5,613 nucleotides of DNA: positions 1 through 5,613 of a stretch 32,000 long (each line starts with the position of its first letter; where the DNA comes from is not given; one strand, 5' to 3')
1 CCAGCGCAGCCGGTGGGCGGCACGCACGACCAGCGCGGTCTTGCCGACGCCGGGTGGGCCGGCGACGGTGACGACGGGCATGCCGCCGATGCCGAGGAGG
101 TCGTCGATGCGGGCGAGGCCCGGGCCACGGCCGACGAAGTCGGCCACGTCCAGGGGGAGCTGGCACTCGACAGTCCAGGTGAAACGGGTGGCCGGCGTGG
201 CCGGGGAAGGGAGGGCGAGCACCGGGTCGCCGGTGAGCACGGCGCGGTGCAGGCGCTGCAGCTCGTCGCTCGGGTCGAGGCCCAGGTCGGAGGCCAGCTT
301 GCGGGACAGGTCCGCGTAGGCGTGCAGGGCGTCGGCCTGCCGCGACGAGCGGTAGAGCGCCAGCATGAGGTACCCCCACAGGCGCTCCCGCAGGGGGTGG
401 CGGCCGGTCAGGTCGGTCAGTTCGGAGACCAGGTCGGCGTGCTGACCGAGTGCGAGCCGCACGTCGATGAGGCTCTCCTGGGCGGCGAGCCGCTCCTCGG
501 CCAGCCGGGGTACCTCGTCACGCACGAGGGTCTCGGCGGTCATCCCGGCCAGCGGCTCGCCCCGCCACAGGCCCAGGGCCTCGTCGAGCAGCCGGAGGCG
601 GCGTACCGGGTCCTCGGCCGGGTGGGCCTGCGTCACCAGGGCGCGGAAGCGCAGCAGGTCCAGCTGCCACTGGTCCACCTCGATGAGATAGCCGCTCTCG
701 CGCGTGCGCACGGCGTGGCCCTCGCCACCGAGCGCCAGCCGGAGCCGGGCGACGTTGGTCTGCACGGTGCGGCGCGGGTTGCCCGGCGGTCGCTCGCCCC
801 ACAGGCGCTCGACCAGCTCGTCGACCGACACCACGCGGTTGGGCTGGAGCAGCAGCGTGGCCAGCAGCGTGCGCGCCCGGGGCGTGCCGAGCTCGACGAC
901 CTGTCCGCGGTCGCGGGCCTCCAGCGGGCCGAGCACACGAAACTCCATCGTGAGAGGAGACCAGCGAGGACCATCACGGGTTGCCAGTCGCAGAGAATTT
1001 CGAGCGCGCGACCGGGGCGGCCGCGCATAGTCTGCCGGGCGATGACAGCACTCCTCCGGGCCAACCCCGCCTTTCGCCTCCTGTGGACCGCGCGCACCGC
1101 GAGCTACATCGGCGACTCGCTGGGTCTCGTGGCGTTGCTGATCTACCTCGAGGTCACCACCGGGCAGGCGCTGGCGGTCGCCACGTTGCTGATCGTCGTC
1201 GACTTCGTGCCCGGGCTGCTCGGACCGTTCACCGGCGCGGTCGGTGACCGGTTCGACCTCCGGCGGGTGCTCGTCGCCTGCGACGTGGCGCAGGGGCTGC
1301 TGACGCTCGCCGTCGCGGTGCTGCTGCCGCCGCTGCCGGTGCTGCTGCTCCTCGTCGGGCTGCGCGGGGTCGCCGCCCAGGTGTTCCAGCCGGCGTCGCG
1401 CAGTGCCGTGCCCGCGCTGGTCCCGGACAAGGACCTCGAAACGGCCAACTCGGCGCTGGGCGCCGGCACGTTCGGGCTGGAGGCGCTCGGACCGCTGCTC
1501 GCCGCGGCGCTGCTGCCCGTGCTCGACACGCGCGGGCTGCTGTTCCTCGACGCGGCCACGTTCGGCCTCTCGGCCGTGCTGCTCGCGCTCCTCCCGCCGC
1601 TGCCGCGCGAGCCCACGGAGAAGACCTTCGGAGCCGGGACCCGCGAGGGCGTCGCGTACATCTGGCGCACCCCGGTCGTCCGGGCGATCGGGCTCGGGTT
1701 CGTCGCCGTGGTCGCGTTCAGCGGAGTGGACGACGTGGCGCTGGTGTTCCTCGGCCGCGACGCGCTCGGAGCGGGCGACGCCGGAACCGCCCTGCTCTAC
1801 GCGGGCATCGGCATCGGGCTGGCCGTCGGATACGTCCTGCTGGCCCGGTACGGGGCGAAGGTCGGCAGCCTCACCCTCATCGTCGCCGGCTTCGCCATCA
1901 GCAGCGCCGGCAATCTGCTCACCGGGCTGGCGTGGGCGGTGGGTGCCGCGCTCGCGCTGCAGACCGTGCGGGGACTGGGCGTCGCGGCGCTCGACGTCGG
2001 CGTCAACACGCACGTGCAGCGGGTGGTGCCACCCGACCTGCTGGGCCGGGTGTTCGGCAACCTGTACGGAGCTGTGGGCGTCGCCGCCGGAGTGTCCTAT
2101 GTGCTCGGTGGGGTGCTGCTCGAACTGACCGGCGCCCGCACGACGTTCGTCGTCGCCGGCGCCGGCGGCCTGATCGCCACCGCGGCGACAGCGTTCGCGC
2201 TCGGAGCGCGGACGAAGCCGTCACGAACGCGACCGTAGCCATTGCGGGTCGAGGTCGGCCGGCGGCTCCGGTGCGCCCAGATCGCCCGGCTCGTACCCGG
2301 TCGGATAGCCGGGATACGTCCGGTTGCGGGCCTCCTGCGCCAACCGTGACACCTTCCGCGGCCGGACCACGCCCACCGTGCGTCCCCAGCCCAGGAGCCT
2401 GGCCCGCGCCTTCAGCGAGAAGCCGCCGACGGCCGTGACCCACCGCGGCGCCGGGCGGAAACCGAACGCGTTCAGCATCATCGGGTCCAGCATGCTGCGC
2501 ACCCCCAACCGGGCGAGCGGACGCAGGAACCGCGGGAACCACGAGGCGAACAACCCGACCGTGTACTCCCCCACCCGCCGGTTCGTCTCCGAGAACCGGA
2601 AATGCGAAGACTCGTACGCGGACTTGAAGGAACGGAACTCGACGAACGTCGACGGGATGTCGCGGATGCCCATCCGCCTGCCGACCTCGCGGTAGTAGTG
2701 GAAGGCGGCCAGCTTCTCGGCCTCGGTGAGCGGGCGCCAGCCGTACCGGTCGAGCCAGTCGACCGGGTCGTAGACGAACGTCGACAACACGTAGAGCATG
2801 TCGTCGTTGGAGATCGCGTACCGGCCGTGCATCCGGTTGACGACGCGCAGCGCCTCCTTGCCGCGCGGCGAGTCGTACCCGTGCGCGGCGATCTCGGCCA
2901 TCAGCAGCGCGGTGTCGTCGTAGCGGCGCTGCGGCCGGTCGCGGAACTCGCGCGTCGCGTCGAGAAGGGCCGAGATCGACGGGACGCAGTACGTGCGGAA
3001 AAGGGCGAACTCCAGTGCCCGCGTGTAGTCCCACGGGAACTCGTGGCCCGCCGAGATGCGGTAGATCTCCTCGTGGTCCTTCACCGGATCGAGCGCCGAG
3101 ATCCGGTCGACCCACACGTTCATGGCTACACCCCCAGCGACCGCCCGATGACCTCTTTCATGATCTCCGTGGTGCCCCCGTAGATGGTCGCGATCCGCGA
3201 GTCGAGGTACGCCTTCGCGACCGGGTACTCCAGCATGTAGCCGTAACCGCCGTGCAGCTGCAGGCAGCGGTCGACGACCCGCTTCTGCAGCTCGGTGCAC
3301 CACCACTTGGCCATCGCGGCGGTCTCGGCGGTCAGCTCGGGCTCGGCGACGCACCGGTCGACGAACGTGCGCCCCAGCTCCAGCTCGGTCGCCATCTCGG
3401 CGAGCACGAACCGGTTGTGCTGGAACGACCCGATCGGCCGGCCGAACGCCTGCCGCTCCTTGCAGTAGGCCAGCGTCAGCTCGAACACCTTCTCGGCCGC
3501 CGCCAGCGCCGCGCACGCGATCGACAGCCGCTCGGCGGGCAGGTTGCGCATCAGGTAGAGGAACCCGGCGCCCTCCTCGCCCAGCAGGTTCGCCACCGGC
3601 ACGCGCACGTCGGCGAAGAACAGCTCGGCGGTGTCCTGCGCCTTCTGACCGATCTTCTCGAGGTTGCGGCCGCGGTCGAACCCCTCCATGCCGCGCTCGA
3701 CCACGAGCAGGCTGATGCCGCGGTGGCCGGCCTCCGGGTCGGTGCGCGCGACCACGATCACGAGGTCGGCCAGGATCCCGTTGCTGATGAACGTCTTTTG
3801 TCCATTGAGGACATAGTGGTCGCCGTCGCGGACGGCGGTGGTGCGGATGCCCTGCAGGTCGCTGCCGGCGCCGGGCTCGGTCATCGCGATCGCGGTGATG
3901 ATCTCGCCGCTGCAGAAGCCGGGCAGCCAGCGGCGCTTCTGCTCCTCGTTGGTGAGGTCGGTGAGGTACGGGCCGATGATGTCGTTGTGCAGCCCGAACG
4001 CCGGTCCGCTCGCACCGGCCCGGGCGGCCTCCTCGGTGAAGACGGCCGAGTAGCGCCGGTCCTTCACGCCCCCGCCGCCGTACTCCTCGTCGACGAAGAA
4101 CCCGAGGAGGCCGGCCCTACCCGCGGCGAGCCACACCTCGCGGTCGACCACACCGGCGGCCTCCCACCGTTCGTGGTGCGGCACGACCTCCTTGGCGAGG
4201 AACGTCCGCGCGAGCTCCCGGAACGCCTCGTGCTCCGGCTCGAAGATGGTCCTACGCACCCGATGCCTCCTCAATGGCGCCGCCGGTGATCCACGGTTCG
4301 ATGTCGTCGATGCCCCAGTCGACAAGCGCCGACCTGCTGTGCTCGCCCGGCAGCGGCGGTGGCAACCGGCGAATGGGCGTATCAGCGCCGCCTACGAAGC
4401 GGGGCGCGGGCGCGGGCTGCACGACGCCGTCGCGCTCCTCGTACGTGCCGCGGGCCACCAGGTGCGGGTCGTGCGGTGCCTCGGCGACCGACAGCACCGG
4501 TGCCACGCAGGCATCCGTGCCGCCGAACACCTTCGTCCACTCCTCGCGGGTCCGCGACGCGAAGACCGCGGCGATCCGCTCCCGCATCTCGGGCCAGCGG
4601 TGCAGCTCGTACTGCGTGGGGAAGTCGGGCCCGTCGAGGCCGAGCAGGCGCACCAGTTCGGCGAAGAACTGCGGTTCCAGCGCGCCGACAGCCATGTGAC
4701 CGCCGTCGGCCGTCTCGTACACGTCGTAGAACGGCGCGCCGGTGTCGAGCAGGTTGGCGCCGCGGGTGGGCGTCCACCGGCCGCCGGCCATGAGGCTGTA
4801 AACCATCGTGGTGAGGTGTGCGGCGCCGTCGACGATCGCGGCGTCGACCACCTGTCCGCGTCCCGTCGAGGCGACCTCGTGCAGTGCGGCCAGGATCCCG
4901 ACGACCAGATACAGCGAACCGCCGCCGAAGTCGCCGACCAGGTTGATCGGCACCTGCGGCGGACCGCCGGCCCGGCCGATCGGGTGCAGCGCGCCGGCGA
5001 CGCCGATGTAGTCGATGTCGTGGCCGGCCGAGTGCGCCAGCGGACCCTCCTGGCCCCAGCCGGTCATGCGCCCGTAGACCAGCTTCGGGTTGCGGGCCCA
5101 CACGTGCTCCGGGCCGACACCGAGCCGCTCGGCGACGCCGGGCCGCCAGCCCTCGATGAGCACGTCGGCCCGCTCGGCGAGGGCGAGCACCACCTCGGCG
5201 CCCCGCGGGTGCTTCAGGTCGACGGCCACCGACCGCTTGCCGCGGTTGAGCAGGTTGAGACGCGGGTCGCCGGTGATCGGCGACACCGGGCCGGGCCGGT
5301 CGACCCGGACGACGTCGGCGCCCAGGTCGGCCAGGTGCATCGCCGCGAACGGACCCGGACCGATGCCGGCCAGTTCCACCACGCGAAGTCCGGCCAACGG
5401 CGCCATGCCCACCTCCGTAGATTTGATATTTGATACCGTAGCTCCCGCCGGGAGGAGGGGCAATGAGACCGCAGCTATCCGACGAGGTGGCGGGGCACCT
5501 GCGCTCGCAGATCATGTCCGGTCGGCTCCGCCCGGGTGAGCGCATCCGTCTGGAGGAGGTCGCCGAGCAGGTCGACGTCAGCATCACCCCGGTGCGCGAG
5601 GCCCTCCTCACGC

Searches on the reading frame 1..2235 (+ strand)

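Call 16: search_protein_families(library=pfam, proteins=[window:1-2235:+], max_evalue=0.001)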
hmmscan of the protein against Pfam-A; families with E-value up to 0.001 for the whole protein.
window:1-2235:+ (745 aa): 2 families
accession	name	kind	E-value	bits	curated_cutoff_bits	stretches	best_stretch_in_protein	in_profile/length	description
PF07690.21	MFS_1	-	1e-28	100.8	33.4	2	362-575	2-220/347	Major Facilitator Superfamily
PF05977.19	MFS_3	-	1.7e-05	23.9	27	1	355-730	9-390/524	Transmembrane secretion effector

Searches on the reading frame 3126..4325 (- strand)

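Call 16: search_protein_families(library=pfam, proteins=[window:3126-4325:-], max_evalue=0.001)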
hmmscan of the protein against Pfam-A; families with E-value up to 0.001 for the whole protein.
window:3126-4325:- (399 aa): 5 families
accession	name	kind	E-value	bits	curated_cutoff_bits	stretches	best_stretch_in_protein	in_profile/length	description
PF00441.29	Acyl-CoA_dh_1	-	4.7e-44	150.6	22.4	1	252-397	1-149/150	Acyl-CoA dehydrogenase, C-terminal domain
PF02771.21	Acyl-CoA_dh_N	-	7e-31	107.4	22.9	1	30-141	2-113/113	Acyl-CoA dehydrogenase, N-terminal domain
PF02770.24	Acyl-CoA_dh_M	-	6.3e-27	94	33.3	1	145-240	1-97/97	Acyl-CoA dehydrogenase, middle domain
PF08028.16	Acyl-CoA_dh_2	-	1.2e-09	39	22.7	1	268-384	2-131/134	Acyl-CoA dehydrogenase, C-terminal domain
PF22924.1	ACOX_C_alpha1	-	6.8e-05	23.2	27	1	334-397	105-168/169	Acyl-CoA oxidase, C-alpha1 domain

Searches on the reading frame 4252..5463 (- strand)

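Call 16: search_protein_families(library=pfam, proteins=[window:4252-5463:-], max_evalue=0.001)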
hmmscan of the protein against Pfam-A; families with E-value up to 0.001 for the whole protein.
window:4252-5463:- (403 aa): 1 family
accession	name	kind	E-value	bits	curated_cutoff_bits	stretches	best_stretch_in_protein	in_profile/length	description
PF02515.22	CoA_transf_3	-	1.8e-86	291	23.3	1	23-375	1-365/366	CoA-transferase family III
